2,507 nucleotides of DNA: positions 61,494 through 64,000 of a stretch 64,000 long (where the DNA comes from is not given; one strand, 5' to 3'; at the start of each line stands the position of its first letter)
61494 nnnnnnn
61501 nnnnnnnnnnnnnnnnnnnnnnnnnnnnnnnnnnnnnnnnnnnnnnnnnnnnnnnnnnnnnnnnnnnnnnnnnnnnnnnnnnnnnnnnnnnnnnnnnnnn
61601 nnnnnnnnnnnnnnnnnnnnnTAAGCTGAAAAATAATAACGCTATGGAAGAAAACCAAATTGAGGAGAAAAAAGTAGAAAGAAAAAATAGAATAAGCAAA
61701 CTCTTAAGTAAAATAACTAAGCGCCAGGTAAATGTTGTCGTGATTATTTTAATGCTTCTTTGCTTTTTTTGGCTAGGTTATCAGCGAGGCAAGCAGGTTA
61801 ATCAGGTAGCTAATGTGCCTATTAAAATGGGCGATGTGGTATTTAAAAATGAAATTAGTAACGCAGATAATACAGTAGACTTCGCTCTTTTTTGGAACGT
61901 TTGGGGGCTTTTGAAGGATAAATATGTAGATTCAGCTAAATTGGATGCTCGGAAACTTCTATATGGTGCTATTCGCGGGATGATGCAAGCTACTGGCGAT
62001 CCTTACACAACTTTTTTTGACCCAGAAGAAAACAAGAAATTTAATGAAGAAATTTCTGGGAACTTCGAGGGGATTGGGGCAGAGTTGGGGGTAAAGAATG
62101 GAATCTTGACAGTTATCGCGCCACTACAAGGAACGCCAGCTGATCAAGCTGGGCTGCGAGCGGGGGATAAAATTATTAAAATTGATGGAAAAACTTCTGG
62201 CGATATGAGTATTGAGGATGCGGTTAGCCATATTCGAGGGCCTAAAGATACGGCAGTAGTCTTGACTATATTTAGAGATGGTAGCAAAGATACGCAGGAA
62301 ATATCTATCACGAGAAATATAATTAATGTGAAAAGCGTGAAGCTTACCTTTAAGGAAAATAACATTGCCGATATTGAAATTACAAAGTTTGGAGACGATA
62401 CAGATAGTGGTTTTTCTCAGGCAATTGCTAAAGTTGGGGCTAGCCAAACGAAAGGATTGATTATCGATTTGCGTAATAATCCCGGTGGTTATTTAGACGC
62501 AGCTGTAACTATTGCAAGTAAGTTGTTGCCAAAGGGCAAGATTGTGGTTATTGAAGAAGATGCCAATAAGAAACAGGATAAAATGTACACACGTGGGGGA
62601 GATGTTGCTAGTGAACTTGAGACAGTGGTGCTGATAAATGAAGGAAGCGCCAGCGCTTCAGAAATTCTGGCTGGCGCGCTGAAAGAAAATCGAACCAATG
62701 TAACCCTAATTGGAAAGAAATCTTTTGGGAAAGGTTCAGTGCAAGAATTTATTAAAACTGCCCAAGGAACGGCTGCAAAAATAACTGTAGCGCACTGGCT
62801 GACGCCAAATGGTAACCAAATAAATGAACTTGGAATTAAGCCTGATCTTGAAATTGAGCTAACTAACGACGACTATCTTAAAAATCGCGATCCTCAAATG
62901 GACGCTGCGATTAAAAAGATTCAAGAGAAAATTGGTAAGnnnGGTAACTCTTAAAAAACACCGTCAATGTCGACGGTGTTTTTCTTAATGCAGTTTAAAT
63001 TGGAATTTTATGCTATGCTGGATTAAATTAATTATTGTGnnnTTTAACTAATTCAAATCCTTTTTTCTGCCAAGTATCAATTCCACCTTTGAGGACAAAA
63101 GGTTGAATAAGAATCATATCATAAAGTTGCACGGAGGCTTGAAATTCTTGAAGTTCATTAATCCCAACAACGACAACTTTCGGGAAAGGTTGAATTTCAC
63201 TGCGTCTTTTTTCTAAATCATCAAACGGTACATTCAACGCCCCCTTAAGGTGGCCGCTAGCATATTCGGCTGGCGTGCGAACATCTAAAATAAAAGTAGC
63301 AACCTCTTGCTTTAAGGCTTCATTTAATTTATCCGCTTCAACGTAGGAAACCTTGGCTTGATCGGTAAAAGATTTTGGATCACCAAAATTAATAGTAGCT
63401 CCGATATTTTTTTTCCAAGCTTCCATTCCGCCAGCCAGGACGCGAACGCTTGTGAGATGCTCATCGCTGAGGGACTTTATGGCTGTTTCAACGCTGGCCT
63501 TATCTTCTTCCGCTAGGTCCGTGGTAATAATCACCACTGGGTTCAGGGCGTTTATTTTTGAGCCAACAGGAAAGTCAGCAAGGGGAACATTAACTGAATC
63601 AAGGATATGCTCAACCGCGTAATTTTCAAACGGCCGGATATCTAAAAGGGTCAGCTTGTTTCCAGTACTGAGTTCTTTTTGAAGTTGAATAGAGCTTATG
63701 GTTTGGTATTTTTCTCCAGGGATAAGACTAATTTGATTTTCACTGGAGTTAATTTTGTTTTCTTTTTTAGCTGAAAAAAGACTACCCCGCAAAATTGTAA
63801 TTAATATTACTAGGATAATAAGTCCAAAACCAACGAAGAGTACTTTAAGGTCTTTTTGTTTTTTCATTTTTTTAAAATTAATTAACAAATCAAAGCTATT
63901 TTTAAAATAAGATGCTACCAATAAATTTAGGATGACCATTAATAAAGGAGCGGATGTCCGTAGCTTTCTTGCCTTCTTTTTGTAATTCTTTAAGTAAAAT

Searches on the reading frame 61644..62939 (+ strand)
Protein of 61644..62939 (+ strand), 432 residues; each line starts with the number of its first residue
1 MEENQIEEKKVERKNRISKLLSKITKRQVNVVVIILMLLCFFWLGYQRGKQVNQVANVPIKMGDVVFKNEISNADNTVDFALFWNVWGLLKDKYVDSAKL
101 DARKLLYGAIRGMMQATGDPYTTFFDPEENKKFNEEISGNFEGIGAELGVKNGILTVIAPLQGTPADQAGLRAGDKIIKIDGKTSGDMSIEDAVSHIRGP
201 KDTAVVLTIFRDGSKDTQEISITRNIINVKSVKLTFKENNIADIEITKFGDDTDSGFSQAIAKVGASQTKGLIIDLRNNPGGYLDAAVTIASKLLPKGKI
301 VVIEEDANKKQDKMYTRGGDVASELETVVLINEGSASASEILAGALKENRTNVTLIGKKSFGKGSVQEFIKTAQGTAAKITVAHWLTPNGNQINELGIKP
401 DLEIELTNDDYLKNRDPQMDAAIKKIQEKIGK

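Call 45: find_encoding_contigs(protein=window:61644-62939:+, flank=10000, max_places=2)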
Protein window:61644-62939:+ (432 aa): 4 contigs read that carry it; 2 places shown.
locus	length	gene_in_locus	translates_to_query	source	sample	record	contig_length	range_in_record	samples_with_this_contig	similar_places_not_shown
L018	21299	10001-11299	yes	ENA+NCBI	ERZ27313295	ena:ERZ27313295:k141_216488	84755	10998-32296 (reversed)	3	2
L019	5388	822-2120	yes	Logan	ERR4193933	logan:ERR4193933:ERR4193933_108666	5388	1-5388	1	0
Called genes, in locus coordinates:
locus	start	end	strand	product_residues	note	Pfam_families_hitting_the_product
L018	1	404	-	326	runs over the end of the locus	PF00535:Glycos_transf_2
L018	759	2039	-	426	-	PF03446:NAD_binding_2, PF03721:UDPG_MGDP_dh_N, PF00984:UDPG_MGDP_dh, PF03720:UDPG_MGDP_dh_C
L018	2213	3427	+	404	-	PF13439:Glyco_transf_4, PF20706:GT4-conflict, PF00534:Glycos_transf_1, PF13692:Glyco_trans_1_4, PF13524:Glyco_trans_1_2 (weak)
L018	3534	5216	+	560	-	PF04932:Wzy_C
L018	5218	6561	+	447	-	PF04932:Wzy_C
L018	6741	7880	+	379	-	PF13439:Glyco_transf_4, PF20706:GT4-conflict, PF00534:Glycos_transf_1, PF13692:Glyco_trans_1_4, PF13524:Glyco_trans_1_2 (weak)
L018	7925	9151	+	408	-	PF03816:LytR_cpsA_psr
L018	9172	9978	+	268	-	PF00535:Glycos_transf_2, PF13641:Glyco_tranf_2_3, PF13632:Glyco_trans_2_3 (weak)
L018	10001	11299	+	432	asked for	PF22694:CtpB_N-like (weak), PF00595:PDZ, PF13180:PDZ_2, PF17820:PDZ_6, PF03572:Peptidase_S41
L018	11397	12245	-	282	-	PF00581:Rhodanese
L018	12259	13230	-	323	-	PF00551:Formyl_trans_N, PF02911:Formyl_trans_C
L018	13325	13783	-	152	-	PF01327:Pep_deformylase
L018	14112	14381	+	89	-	PF12674:Zn_ribbon_2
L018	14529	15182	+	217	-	PF06161:DUF975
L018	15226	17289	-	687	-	PF17764:PriA_3primeBD, PF00270:DEAD, PF04851:ResIII, PF00271:Helicase_C, PF18074:PriA_C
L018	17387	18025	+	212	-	PF01797:Y1_Tnp (weak)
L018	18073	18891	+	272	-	-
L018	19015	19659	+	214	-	PF01966:HD (weak)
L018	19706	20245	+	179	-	PF02834:LigT_PEase, PF13563:2_5_RNA_ligase2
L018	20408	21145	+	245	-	PF03808:Glyco_tran_WecG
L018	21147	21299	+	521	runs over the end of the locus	PF00749:tRNA-synt_1c, PF19269:Anticodon_2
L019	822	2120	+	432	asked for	PF22694:CtpB_N-like (weak), PF00595:PDZ, PF13180:PDZ_2, PF17820:PDZ_6, PF03572:Peptidase_S41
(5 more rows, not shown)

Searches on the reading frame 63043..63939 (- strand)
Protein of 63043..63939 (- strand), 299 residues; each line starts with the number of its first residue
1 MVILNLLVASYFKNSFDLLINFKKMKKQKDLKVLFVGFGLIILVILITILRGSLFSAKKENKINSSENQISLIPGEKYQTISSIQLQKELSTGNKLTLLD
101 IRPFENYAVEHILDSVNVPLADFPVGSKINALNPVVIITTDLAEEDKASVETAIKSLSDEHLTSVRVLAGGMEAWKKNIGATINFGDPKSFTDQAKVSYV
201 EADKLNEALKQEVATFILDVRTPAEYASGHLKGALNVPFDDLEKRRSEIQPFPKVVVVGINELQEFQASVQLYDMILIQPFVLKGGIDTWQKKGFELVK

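Call 43: find_encoding_contigs(protein=window:63043-63939:-, flank=10000, max_places=2)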
Protein window:63043-63939:- (299 aa): no gene with exactly this product is on record in the collection.
